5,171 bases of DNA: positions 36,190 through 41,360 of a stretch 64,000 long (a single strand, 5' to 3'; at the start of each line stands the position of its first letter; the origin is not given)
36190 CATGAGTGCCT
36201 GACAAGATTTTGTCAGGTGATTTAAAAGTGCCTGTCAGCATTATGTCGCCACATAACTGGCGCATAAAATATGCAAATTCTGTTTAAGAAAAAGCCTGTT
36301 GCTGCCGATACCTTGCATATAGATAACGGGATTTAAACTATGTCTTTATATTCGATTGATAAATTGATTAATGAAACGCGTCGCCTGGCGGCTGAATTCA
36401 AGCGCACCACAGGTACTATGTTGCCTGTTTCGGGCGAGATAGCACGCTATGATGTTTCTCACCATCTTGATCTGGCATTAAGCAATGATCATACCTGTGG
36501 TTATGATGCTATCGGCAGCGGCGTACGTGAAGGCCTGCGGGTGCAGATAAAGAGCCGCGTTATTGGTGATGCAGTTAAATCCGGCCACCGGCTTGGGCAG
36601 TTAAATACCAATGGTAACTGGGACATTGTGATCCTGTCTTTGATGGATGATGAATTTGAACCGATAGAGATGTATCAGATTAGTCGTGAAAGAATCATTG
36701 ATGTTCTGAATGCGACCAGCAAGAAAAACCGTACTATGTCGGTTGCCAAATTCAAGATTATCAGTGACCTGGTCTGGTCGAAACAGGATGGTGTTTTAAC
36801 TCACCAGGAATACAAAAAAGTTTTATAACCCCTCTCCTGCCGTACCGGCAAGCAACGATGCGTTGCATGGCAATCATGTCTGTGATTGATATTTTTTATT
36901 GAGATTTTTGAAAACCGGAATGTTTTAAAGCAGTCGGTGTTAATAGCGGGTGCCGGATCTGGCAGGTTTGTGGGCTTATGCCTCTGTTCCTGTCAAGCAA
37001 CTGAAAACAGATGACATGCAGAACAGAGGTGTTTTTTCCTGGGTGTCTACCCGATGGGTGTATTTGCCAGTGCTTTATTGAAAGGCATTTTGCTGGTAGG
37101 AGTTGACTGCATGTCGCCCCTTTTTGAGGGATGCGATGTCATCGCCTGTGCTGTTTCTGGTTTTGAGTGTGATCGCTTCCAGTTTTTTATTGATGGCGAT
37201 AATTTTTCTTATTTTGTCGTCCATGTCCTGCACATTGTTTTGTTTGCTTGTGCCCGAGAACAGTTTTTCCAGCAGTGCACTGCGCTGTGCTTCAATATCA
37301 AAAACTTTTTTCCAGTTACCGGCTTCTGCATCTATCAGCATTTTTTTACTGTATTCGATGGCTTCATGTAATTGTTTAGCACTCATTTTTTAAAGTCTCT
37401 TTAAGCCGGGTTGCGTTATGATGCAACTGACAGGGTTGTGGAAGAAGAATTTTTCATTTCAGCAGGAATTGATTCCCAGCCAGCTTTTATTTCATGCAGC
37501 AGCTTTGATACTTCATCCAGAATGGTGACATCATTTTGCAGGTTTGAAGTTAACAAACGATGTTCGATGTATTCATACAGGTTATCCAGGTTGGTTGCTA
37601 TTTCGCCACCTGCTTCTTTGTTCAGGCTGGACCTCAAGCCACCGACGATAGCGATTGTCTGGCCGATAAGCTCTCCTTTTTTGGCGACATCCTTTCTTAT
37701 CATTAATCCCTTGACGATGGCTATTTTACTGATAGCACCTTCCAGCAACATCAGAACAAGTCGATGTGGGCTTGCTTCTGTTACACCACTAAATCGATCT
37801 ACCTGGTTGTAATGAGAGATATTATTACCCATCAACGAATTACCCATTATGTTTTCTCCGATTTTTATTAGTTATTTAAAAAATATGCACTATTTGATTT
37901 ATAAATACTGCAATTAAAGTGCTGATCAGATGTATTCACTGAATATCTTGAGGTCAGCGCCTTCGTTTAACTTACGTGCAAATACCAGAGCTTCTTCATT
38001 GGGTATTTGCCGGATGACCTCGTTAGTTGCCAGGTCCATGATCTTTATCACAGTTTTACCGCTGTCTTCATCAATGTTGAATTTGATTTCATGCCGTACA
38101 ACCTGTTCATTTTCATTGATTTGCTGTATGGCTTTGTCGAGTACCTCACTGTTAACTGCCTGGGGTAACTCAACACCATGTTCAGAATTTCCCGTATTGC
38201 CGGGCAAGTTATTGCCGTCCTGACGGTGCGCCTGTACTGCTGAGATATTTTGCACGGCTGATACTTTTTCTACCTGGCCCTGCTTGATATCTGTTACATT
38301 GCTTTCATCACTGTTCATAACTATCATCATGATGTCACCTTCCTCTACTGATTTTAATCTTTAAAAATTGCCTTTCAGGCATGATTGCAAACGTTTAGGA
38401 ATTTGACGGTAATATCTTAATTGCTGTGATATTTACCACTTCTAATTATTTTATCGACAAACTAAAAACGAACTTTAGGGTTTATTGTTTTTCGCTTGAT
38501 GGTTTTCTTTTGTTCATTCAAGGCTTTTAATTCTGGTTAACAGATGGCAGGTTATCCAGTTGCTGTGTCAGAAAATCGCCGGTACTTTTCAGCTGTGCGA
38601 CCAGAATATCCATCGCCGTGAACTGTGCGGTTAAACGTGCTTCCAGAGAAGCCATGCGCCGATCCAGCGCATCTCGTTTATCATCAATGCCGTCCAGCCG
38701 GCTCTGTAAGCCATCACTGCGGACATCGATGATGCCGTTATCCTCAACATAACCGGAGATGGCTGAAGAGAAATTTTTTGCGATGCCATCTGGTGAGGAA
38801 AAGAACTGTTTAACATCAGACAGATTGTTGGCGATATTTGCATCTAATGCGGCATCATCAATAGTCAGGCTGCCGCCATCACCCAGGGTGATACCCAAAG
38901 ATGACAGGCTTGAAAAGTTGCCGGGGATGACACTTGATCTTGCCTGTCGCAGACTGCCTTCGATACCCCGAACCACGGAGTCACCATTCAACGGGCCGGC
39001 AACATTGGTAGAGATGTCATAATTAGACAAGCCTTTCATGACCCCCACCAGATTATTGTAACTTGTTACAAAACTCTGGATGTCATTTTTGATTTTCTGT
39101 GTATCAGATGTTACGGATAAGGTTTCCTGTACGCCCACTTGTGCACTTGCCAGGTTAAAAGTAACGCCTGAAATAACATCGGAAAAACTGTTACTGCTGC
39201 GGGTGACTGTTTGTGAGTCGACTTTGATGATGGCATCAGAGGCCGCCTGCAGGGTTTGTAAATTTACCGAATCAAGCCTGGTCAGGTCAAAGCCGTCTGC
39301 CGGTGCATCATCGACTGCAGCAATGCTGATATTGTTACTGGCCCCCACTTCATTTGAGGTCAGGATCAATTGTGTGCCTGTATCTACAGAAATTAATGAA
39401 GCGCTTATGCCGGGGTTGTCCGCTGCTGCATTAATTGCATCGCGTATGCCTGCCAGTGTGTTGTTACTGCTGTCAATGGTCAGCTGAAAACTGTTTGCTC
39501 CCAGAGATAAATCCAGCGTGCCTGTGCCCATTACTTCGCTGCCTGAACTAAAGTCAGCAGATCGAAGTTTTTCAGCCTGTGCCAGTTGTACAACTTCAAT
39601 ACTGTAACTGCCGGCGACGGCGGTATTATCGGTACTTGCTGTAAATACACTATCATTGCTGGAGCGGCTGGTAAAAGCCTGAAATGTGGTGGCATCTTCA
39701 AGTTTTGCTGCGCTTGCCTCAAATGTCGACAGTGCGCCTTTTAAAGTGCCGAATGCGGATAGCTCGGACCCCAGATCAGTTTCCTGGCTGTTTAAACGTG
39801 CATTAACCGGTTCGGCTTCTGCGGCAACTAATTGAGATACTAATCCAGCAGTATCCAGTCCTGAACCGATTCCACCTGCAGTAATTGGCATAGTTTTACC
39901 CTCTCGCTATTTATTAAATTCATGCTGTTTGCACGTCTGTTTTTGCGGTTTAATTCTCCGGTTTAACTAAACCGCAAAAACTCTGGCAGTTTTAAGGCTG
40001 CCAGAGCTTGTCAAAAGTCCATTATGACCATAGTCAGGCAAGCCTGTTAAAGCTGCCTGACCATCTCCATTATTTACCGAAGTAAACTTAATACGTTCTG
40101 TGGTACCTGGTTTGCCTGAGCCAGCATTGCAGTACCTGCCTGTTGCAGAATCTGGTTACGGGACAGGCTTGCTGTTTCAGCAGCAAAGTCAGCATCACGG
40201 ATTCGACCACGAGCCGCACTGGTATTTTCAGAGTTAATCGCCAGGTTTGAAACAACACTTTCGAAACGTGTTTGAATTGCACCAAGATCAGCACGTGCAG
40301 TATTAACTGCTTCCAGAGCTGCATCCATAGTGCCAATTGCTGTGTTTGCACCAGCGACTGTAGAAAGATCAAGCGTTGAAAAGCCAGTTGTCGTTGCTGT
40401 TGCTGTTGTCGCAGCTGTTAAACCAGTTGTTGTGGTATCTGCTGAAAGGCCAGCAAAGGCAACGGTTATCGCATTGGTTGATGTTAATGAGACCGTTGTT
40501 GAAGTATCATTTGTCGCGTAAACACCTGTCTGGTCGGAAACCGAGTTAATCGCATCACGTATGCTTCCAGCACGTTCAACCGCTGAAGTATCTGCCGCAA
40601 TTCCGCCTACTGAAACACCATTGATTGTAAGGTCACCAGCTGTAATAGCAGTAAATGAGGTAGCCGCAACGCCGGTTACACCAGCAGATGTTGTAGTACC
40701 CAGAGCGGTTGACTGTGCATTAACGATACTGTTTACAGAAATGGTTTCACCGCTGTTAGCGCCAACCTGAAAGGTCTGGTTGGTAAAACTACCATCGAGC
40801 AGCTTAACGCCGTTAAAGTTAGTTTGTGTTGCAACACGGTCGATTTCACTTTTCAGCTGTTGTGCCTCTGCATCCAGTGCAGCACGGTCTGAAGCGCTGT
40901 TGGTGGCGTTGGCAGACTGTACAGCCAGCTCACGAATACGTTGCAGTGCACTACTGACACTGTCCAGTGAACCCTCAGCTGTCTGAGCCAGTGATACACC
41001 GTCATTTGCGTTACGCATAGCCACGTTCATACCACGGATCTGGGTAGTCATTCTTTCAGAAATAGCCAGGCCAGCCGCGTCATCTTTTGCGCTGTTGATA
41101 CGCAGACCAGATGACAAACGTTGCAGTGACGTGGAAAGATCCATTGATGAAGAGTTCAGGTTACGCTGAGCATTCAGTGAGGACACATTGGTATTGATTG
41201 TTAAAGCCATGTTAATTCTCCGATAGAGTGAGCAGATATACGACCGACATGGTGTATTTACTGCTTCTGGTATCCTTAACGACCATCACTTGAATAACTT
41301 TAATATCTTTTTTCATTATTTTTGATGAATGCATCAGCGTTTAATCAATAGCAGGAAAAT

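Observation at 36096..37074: The fleQ/flrA master-regulator slot is empty and holds an opposite-strand 162-aa orphan with a nuclease-fold-like motif and a sigma28-type promoter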

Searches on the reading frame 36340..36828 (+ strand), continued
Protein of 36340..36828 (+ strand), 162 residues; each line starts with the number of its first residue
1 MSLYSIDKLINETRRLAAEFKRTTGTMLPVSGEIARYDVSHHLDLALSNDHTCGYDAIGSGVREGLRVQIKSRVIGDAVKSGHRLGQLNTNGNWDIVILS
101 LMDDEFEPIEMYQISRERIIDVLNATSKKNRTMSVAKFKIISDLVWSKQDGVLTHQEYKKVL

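Call 89: search_dna_similar(query=window:36340-36825:+, collection=phages, mode=protein, max_evalue=0.001, max_rows=15)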
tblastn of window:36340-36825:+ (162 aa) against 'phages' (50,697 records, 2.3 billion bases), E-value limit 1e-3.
No match.
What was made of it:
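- There are no phage-borne relatives (call 89).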

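Call 90: get_annotated_region(hit=H3, flank=5000)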
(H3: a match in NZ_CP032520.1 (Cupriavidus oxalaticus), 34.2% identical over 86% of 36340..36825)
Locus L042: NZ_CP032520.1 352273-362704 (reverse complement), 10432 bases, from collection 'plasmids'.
description: Cupriavidus oxalaticus strain T2 plasmid unnamed1, complete sequence
organism: Cupriavidus oxalaticus (NCBI taxid 96344)
taxonomy: Bacteria; Pseudomonadota; Betaproteobacteria; Burkholderiales; Burkholderiaceae; Cupriavidus; Cupriavidus oxalaticus
host: -; source: cell culture,activated sludge; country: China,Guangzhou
typing (MOB-suite, as given by PLSDB): conjugative; relaxase MOBH,MOBP; mating-pair formation MPF_T
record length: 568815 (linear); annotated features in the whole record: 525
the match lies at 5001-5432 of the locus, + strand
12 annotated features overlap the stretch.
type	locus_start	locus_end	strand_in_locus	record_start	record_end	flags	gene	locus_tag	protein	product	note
CDS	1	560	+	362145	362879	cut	-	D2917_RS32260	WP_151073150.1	IclR family transcriptional regulator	GO:0006355 - regulation of DNA-templated transcription [Evidence IEA]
CDS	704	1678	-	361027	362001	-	-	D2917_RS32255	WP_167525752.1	tripartite tricarboxylate transporter substrate binding protein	-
CDS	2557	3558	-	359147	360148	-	-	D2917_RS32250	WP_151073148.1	competence protein CoiA family protein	-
CDS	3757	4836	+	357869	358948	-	-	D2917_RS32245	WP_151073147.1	hypothetical protein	-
CDS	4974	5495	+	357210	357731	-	-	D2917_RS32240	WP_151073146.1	hypothetical protein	-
CDS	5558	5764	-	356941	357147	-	-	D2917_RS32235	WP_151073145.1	IS1 family transposase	-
CDS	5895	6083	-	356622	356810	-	-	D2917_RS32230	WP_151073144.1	hypothetical protein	-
CDS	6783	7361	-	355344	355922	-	-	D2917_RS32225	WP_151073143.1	hypothetical protein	-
CDS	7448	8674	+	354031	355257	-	-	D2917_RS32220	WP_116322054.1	ISL3 family transposase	-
CDS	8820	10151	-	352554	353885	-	-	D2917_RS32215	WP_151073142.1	hypothetical protein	-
CDS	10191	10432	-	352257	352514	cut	-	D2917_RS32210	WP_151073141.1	type II toxin-antitoxin system RelE/ParE family toxin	GO:0030541 - plasmid partitioning [Evidence IEA]; GO:0051290 - protein heterotetramerization [Evidence IEA]; GO:0009432 ...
CDS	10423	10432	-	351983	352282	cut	-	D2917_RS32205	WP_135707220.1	type II toxin-antitoxin system Phd/YefM family antitoxin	-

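Call 91: get_annotated_region(hit=H2, flank=5000)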
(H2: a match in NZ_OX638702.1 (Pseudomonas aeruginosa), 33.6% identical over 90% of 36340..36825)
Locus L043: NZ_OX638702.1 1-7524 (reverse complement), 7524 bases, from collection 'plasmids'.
description: Pseudomonas aeruginosa strain 4782MK isolate 4782MK plasmid p4782_002, complete sequence
organism: Pseudomonas aeruginosa (NCBI taxid 287)
taxonomy: Bacteria; Pseudomonadota; Gammaproteobacteria; Pseudomonadales; Pseudomonadaceae; Pseudomonas; Pseudomonas aeruginosa
host: -; source: Homo sapiens,blood; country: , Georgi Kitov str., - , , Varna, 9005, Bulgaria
typing (MOB-suite, as given by PLSDB): non-mobilizable
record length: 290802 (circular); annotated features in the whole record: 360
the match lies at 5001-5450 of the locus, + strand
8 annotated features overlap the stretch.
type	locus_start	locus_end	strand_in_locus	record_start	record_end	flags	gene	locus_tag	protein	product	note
CDS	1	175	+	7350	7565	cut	-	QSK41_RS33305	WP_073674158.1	hypothetical protein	-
CDS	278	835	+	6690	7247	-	-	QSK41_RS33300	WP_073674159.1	hypothetical protein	-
CDS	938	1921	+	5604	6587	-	-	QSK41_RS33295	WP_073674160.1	hypothetical protein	-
CDS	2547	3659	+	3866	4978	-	-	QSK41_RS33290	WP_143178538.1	hypothetical protein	-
CDS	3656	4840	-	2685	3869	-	-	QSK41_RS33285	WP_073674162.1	hypothetical protein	-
CDS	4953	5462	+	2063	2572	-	-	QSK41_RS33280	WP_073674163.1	hypothetical protein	-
CDS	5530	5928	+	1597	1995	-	-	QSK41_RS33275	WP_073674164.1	hypothetical protein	-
CDS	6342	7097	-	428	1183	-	istB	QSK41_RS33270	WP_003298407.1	IS21-like element helper ATPase IstB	-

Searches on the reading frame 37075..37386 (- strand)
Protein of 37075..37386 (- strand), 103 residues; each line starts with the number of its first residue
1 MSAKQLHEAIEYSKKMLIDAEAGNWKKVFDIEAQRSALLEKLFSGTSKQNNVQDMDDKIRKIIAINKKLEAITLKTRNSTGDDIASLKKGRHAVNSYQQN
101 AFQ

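Call 4: search_protein_families(library=pfam, proteins=[window:37075-37386:-], max_evalue=0.1)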
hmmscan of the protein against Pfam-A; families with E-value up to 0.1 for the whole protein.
window:37075-37386:- (103 aa): 4 families
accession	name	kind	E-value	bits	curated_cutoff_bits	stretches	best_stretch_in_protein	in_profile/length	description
PF05400.18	FliT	-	3.2e-10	41.1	29.5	1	16-97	1-85/85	Flagellar protein FliT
PF19312.4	NtrY_N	-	0.042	13.6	23.2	1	37-99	209-269/291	NtrY N-terminal region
PF15829.10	DUF4711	-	0.046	13.9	27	1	12-87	41-115/224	Domain of unknown function (DUF4711)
PF09206.18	ArabFuran-catal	-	0.074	12.6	25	1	8-98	177-263/315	Alpha-L-arabinofuranosidase B, catalytic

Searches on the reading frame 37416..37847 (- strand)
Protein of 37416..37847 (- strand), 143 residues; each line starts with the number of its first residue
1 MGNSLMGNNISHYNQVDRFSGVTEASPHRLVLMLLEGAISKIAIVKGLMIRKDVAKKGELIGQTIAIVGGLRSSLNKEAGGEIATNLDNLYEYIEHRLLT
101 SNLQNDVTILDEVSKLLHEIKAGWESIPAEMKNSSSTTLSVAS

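Call 4: search_protein_families(library=pfam, proteins=[window:37416-37847:-], max_evalue=0.1)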
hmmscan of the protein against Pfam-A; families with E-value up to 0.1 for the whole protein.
window:37416-37847:- (143 aa): 2 families
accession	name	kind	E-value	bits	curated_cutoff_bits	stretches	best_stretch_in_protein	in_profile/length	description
PF02561.19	FliS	-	2.4e-36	125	26.7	1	12-127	3-114/115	Flagellar protein FliS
PF03266.21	NTPase_1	-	0.087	13.1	23.9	1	43-120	28-111/168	NTPase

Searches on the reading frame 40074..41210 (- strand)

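Call 55: search_protein_families(library=pfam, proteins=[window:40074-41210:-], max_evalue=0.00001)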
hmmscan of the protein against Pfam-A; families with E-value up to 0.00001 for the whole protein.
window:40074-41210:- (378 aa): 3 families
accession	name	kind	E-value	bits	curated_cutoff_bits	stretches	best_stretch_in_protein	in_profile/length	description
PF00669.25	Flagellin_N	-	1.1e-45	155.6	26.6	1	5-143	1-139/139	Bacterial flagellin N-terminal helical region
PF00700.27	Flagellin_C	-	1.3e-27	96.4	23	1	293-377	2-86/86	Bacterial flagellin C-terminal helical region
PF07196.18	Flagellin_IN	-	2.3e-08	34.5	22.7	1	193-246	1-55/55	Flagellin hook IN motif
